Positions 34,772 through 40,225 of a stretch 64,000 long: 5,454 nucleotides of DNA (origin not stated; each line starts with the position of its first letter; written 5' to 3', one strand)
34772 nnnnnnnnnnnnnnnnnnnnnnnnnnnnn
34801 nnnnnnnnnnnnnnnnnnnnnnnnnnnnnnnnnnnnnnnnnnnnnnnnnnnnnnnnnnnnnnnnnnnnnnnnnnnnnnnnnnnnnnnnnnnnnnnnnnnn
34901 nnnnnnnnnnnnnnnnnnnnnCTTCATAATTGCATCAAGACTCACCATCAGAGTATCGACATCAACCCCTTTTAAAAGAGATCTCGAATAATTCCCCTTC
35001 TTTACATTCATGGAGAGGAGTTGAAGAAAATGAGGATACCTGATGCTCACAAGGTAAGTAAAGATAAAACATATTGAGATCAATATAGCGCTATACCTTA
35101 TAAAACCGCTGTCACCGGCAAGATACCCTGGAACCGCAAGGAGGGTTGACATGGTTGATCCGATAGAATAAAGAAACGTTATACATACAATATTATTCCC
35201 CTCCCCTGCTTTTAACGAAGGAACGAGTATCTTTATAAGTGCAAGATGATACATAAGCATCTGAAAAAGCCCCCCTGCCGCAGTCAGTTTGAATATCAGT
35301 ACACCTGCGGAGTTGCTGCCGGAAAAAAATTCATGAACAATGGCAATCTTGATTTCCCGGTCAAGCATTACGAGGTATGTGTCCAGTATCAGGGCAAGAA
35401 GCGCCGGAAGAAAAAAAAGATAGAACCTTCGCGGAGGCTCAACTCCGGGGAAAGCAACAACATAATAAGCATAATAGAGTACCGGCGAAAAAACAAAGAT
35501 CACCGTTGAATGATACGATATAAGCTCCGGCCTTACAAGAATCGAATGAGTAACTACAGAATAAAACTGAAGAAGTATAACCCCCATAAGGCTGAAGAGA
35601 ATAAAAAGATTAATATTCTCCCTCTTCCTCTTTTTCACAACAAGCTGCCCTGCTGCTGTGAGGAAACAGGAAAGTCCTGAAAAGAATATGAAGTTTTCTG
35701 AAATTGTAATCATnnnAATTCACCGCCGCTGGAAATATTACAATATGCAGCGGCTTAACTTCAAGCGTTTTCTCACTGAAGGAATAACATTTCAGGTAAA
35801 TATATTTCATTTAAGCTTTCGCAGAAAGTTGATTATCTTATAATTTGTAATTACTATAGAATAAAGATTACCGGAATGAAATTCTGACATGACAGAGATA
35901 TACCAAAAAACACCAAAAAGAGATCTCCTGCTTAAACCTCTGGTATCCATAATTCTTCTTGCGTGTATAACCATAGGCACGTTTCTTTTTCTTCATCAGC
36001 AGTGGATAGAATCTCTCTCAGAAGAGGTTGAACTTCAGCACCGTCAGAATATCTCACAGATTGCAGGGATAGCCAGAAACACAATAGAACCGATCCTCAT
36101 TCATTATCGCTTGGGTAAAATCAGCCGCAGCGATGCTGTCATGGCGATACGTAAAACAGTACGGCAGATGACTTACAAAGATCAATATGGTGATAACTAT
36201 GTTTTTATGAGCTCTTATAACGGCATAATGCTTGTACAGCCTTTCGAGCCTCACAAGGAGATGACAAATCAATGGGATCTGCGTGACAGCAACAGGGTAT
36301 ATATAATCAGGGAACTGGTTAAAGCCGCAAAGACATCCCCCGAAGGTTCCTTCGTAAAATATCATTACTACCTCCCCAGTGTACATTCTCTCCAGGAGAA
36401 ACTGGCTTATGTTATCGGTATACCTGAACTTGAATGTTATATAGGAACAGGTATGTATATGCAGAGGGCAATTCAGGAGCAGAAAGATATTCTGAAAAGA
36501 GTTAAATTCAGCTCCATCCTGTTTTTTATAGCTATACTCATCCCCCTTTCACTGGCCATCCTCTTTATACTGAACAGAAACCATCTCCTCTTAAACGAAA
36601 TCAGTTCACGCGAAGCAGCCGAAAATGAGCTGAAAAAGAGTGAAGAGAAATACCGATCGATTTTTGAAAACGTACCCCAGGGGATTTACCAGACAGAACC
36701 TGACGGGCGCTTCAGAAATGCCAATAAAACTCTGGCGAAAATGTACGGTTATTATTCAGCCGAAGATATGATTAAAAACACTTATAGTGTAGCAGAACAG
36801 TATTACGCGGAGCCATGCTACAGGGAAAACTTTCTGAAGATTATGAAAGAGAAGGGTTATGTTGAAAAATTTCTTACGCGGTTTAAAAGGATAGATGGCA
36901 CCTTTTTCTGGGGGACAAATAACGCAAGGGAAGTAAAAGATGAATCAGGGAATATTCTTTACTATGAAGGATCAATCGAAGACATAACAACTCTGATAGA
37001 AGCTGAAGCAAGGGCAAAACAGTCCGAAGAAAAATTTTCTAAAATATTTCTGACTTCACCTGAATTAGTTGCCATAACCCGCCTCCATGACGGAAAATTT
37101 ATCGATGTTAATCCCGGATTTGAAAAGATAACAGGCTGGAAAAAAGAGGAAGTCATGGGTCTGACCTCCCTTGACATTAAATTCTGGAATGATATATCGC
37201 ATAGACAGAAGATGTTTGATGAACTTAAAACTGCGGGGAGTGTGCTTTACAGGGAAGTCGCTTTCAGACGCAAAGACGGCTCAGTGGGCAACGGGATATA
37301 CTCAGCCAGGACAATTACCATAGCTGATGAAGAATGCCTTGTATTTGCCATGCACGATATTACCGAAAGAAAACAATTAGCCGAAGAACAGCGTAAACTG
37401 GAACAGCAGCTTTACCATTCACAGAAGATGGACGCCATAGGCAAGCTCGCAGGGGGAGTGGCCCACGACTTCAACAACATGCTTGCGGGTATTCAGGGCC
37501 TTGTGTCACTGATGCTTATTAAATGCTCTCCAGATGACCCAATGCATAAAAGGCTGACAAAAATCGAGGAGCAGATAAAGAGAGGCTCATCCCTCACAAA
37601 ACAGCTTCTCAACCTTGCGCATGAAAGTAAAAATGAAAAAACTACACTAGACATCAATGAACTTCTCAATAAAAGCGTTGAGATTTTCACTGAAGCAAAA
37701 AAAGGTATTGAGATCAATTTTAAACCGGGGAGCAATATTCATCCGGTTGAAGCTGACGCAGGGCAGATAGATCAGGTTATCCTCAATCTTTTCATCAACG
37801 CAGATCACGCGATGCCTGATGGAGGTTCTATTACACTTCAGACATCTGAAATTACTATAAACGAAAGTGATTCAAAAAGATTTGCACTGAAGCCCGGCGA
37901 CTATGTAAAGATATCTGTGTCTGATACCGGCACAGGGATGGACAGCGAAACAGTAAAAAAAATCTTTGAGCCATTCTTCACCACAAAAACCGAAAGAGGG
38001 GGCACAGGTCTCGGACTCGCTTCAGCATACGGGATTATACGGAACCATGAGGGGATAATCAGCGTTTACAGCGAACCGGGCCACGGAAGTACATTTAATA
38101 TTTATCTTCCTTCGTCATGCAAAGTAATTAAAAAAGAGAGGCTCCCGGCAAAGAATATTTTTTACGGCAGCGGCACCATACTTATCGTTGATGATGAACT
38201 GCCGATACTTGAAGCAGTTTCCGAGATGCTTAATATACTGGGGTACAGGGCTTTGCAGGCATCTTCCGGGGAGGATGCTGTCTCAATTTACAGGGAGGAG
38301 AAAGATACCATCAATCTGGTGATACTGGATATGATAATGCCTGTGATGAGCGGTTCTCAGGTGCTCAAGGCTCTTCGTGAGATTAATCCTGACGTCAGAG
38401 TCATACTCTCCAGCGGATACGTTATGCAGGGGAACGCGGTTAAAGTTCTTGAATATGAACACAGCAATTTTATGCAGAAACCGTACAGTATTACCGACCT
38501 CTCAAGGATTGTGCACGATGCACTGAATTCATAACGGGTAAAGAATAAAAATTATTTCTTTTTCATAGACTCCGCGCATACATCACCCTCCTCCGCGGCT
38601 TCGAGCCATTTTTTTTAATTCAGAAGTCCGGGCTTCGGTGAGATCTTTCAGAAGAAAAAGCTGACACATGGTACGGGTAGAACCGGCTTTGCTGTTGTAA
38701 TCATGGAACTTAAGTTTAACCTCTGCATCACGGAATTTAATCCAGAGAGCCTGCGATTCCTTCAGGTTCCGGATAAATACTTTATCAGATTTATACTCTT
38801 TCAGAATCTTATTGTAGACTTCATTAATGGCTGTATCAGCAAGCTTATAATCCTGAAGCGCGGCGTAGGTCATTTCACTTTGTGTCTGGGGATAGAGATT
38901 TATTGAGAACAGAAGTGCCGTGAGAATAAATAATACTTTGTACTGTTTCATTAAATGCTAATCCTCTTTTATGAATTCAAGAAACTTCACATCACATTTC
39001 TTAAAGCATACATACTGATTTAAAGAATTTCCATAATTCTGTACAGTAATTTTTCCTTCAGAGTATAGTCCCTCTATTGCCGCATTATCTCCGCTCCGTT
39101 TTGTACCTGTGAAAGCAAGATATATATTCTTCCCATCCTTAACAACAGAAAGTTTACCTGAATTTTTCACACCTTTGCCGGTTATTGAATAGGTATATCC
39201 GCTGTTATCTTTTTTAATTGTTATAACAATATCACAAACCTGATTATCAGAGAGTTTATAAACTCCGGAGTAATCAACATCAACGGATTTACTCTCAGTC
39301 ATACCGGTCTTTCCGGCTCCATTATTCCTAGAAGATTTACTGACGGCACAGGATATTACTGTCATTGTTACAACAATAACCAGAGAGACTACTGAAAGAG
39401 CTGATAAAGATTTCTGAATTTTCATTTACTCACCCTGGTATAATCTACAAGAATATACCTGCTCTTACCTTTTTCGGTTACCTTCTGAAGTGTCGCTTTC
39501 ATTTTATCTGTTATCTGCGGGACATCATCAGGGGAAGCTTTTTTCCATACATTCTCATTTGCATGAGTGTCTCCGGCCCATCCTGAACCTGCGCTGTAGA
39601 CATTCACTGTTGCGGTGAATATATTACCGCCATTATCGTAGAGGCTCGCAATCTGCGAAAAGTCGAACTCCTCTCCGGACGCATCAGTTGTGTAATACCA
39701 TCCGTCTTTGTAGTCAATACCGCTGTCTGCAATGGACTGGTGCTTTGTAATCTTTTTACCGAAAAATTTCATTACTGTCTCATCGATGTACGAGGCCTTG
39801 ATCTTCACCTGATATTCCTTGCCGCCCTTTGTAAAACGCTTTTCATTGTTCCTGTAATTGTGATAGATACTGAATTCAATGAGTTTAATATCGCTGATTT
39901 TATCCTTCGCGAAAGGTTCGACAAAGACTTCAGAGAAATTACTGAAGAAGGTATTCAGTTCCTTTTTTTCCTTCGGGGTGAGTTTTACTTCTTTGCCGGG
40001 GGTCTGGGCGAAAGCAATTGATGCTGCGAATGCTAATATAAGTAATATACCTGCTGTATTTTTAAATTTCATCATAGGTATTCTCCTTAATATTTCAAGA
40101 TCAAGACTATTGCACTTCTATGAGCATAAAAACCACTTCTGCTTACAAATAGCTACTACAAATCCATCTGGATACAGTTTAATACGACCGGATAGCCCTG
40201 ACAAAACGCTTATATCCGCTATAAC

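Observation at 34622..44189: Two paralogous membrane-embedded AraC regulators bracket a sensor-kinase and surface-protein locus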

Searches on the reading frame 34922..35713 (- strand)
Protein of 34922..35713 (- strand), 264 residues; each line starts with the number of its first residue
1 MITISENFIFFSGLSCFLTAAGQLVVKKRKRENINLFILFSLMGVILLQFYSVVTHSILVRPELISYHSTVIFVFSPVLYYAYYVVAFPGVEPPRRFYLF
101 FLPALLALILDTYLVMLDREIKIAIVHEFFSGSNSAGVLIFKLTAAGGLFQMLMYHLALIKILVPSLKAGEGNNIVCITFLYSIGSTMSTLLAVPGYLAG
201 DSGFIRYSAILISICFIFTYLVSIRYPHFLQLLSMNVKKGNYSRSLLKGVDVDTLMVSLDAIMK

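Call 36: search_protein_families(library=pfam, proteins=[window:34922-35713:-], max_evalue=1)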
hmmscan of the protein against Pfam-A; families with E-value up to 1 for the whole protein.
window:34922-35713:- (264 aa): 1 family
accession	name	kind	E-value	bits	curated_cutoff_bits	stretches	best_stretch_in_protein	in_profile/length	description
PF07954.16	DUF1689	-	0.23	12.2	25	1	56-102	27-74/148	Protein of unknown function (DUF1689)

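Call 51: search_protein_representatives(alignment_id=A3)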
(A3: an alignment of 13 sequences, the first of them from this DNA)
Query: 13 sequences, 239 profile positions. Proteins with E-value up to 0.001 (for the whole library): 1596; up to 1e-10: 424; up to 1e-30: 35. The best 150 are listed.
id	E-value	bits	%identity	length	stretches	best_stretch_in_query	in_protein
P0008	5.9e-81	287.9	-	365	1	2-239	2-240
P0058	3.7e-71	255.9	-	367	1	1-239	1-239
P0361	1.3e-64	234.4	-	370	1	4-239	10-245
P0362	4.9e-61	222.7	-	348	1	19-238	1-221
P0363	2.2e-60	220.6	-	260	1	6-239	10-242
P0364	5.6e-60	219.3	-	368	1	3-239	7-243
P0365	6.0e-57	209.3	-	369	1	2-238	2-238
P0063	2.6e-54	200.7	-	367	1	6-238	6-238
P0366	2.8e-53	197.3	-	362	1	6-238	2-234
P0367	7.5e-53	195.9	-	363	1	2-238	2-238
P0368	2.4e-52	194.3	-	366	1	3-237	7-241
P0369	1.0e-50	188.9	-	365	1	3-237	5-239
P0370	1.1e-48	182.2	-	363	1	5-238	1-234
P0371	2.8e-48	181.0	-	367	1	2-238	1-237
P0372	7.3e-47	176.3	-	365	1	1-239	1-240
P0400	1.1e-27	113.5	-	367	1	5-234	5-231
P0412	8.0e-26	107.4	-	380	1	2-230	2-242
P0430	2.9e-23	99.1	-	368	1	11-238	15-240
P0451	7.3e-22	94.5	-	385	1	3-231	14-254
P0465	2.3e-21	92.9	-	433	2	4-174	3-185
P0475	9.1e-21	90.9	-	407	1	6-238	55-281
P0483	2.7e-20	89.4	-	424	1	2-239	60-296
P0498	2.8e-19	86.0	-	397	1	1-237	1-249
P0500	3.1e-19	85.9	-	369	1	2-239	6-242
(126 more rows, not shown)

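Call 53: search_protein_families(library=pfam, proteins=[P0361, P0400, P0430, P0465, P0475, P0483, P0498, P0500, P0451, P0412], max_evalue=0.001)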
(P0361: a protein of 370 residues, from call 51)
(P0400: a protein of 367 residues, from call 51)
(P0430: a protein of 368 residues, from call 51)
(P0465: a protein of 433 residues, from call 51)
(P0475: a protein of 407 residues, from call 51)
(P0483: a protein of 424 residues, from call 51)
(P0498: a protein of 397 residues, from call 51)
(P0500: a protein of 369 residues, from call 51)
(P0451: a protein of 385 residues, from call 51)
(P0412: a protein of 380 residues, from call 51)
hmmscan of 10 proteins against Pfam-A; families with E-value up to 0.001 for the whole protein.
P0361 (370 aa): 2 families
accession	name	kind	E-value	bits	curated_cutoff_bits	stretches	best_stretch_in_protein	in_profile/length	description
PF12833.13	HTH_18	-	3.3e-22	79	33.6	1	286-365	1-79/80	Helix-turn-helix domain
PF00165.29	HTH_AraC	-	1.5e-06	28.6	26.6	1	332-365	10-42/42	Bacterial regulatory helix-turn-helix proteins, AraC family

P0400 (367 aa): 2 families
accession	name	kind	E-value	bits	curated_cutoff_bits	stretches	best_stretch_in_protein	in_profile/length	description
PF12833.13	HTH_18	-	1.6e-15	57.6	33.6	1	278-357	1-79/80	Helix-turn-helix domain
PF00165.29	HTH_AraC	-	3.7e-06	27.4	26.6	1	322-356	6-41/42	Bacterial regulatory helix-turn-helix proteins, AraC family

P0430 (368 aa): 2 families
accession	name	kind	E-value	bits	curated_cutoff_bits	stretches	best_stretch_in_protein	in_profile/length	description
PF12833.13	HTH_18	-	1.3e-20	73.9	33.6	1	282-361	1-79/80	Helix-turn-helix domain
PF00165.29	HTH_AraC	-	9.2e-08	32.5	26.6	1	322-361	1-42/42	Bacterial regulatory helix-turn-helix proteins, AraC family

P0465 (433 aa): 2 families
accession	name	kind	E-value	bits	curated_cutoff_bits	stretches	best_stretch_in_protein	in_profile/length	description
PF12833.13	HTH_18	-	4e-19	69.1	33.6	1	339-418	1-79/80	Helix-turn-helix domain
PF00165.29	HTH_AraC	-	2.9e-06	27.7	26.6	1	381-418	6-42/42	Bacterial regulatory helix-turn-helix proteins, AraC family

P0475 (407 aa): 2 families
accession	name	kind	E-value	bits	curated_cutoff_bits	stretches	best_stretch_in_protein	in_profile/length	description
PF12833.13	HTH_18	-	7.8e-22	77.8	33.6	1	322-401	1-79/80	Helix-turn-helix domain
PF00165.29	HTH_AraC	-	3.7e-08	33.7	26.6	1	372-401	14-42/42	Bacterial regulatory helix-turn-helix proteins, AraC family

P0483 (424 aa): 2 families
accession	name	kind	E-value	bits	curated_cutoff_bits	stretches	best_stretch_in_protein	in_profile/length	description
PF12833.13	HTH_18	-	3.9e-19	69.2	33.6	1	339-418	1-79/80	Helix-turn-helix domain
PF00165.29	HTH_AraC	-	0.0001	22.8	26.6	1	380-414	2-38/42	Bacterial regulatory helix-turn-helix proteins, AraC family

P0498 (397 aa): 1 family
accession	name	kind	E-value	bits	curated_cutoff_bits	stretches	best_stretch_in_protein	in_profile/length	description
PF12833.13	HTH_18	-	9.9e-18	64.7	33.6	1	292-371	1-79/80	Helix-turn-helix domain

P0500 (369 aa): 2 families
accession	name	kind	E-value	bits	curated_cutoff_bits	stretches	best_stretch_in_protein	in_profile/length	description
PF12833.13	HTH_18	-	2.9e-20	72.8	33.6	1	283-361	1-78/80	Helix-turn-helix domain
PF00165.29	HTH_AraC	-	1.2e-09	38.5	26.6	1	328-361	9-41/42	Bacterial regulatory helix-turn-helix proteins, AraC family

P0451 (385 aa): 1 family
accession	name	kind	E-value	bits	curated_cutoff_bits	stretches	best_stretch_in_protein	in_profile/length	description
PF12833.13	HTH_18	-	2.5e-17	63.4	33.6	1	303-383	1-80/80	Helix-turn-helix domain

P0412 (380 aa): 1 family
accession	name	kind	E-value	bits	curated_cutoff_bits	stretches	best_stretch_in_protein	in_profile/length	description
PF12833.13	HTH_18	-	8.4e-18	64.9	33.6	1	292-371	1-79/80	Helix-turn-helix domain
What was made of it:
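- Almost all of the best 150 are 340-400 aa or shorter apparent fragments, and 10 of 10 sampled carry a C-terminal HTH_18 (calls 51, 53).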

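Call 66: search_solved_structures(query=A3, max_evalue=10)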
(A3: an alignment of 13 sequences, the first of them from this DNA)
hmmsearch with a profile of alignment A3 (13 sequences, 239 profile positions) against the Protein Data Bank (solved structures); distinct sequences matched with E-value up to 10: 0.
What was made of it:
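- On GPCR / rhodopsin-like 7TM fold: No PDB sequence hit at E<=10 (call 66).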

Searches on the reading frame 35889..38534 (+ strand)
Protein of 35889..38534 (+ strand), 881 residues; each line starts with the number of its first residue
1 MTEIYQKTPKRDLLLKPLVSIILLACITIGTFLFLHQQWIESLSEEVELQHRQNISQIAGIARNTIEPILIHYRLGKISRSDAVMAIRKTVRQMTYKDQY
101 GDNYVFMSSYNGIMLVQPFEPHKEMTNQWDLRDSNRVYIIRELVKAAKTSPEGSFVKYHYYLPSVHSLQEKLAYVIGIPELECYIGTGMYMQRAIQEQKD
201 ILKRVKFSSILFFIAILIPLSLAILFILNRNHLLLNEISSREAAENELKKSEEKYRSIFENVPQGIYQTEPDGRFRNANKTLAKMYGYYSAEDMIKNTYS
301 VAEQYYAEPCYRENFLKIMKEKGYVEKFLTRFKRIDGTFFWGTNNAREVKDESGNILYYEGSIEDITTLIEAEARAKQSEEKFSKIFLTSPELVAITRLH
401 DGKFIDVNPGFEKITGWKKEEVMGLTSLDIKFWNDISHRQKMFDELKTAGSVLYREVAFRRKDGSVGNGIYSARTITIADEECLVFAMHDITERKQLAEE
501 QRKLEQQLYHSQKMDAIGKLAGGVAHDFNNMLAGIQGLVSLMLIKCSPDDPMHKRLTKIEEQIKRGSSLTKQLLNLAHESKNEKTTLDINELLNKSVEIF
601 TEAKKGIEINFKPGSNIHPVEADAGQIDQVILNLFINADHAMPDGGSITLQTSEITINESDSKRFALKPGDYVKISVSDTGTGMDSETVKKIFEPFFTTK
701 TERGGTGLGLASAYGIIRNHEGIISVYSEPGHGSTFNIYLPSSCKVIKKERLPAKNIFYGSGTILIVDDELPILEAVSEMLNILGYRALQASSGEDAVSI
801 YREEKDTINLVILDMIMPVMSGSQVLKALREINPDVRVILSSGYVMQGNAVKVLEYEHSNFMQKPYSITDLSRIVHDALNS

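Call 3: search_protein_families(library=pfam, proteins=[window:35889-38534:+], max_evalue=0.01)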
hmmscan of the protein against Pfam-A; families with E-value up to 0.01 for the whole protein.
window:35889-38534:+ (881 aa): 11 families
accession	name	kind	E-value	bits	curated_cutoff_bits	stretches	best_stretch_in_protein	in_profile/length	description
PF17200.10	sCache_2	-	1.3e-32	113.3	25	1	49-202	3-153/155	Single Cache domain 2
PF02518.31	HATPase_c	-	3.6e-22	79.3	26.4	1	623-742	2-109/111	Histidine kinase-, DNA gyrase B-, and HSP90-like ATPase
PF08269.17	dCache_2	-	7.6e-22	78.2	26.5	1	40-203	35-195/298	Cache domain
PF00072.30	Response_reg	-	3.3e-20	72.8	30.2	1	764-875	1-110/111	Response regulator receiver domain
PF13426.13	PAS_9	-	3.7e-17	62.9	27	2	398-493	7-103/103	PAS domain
PF00989.32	PAS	-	7.1e-16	58.7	22.6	2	253-366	1-113/113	PAS fold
PF13188.13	PAS_8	-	1.1e-14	54.2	21.8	2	253-295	1-43/65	PAS domain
PF08447.18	PAS_3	-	9.4e-09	35.9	25.6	1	405-466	2-65/89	PAS fold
PF08448.16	PAS_4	-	1e-08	35.8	23.1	1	259-367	1-106/110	PAS fold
PF00512.31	HisKA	-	7.4e-07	29.6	26.9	1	518-577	3-61/66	His Kinase A (phospho-acceptor) domain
PF14598.12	PAS_11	-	0.0028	18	25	0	397-449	7-59/109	PAS domain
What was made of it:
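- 35889..38534 (+): Hybrid histidine kinase (sCache_2, 2 PAS, HisKA, HATPase_c, REC), divergent from AraC1. Pfam (call 3).
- On Hybrid histidine kinase (gene 35889-38534): sCache_2 E=1.3e-32, HisKA, HATPase_c E=3.6e-22, Response_reg E=3.3e-20 (call 3).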

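Call 78: search_protein_families(library=padloc, proteins=[window:35889-38534:+], max_evalue=0.001)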
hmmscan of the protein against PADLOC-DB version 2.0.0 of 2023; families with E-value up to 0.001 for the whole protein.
window:35889-38534:+ (881 aa): 1 family
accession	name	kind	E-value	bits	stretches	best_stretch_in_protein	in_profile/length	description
PDLC04055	PD-T4-6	-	0.00011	19.1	1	754-879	358-483/496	-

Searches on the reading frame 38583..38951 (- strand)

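Call 3: search_protein_families(library=pfam, proteins=[window:38583-38951:-], max_evalue=0.01)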
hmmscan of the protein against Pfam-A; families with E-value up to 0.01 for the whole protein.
window:38583-38951:- (122 aa): 1 family
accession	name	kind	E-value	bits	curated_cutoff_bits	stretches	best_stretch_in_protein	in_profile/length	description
PF07007.17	LprI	-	2.4e-17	63.7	22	1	22-112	9-106/106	Lysozyme inhibitor LprI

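Call 23: search_protein_families(library=ncbifam, proteins=[window:38583-38951:-], max_evalue=0.01)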
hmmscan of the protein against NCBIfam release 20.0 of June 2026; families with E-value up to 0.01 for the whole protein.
window:38583-38951:- (122 aa): 0 families

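Call 78: search_protein_families(library=padloc, proteins=[window:38583-38951:-], max_evalue=0.001)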
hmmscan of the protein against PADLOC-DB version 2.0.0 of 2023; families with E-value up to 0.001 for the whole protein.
window:38583-38951:- (122 aa): 0 families

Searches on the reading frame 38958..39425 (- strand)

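Call 3: search_protein_families(library=pfam, proteins=[window:38958-39425:-], max_evalue=0.01)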
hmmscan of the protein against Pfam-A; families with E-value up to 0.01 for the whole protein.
window:38958-39425:- (155 aa): 1 family
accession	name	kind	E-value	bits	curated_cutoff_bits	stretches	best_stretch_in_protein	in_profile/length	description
PF19847.4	DUF6322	-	0.00035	21.5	30.6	1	68-106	3-34/100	Family of unknown function (DUF6322)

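Call 23: search_protein_families(library=ncbifam, proteins=[window:38958-39425:-], max_evalue=0.01)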
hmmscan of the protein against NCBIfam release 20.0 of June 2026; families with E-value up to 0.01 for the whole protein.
window:38958-39425:- (155 aa): 0 families

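Call 36: search_protein_families(library=pfam, proteins=[window:38958-39425:-], max_evalue=1)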
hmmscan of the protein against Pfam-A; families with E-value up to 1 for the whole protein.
window:38958-39425:- (155 aa): 3 families
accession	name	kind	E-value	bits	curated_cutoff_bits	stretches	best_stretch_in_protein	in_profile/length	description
PF19847.4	DUF6322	-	0.00035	21.5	30.6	1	68-106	3-34/100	Family of unknown function (DUF6322)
PF16492.10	Cadherin_C_2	-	0.017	16.2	31.5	1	6-62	9-66/85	Cadherin cytoplasmic C-terminal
PF12733.13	Cadherin-like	-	0.068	14.1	24.2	1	60-112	23-76/89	Cadherin-like beta sandwich domain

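Call 78: search_protein_families(library=padloc, proteins=[window:38958-39425:-], max_evalue=0.001)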
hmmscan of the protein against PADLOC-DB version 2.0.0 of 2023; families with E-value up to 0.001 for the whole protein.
window:38958-39425:- (155 aa): 0 families

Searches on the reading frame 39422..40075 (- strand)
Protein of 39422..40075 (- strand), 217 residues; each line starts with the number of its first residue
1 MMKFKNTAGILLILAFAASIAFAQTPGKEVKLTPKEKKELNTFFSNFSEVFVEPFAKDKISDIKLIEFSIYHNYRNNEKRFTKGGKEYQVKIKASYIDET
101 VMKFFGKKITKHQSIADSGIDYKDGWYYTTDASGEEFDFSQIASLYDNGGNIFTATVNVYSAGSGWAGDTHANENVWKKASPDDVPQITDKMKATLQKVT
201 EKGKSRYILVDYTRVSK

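Call 3: search_protein_families(library=pfam, proteins=[window:39422-40075:-], max_evalue=0.01)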
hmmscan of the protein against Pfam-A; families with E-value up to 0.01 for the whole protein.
window:39422-40075:- (217 aa): 0 families

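Call 23: search_protein_families(library=ncbifam, proteins=[window:39422-40075:-], max_evalue=0.01)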
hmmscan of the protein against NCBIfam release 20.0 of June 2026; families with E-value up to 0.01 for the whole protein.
window:39422-40075:- (217 aa): 0 families

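Call 36: search_protein_families(library=pfam, proteins=[window:39422-40075:-], max_evalue=1)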
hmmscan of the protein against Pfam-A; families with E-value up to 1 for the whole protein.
window:39422-40075:- (217 aa): 3 families
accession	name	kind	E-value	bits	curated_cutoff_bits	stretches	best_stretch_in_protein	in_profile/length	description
PF18842.6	LPD26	-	0.012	16.1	27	1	173-198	4-29/62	Large polyvalent protein associated domain 26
PF17066.10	RITA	-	0.034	14.1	29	1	83-116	19-49/268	RBPJ-interacting and tubulin associated protein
PF01322.25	Cytochrom_C_2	-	0.05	15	26.5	1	134-202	26-93/121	Cytochrome C'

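Call 64: search_solved_structures(query=window:39422-40075:-, max_evalue=1)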
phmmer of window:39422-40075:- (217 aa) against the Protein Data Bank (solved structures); distinct sequences matched with E-value up to 1: 0.

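Call 78: search_protein_families(library=padloc, proteins=[window:39422-40075:-], max_evalue=0.001)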
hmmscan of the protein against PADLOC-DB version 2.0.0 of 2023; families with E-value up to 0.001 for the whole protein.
window:39422-40075:- (217 aa): 0 families
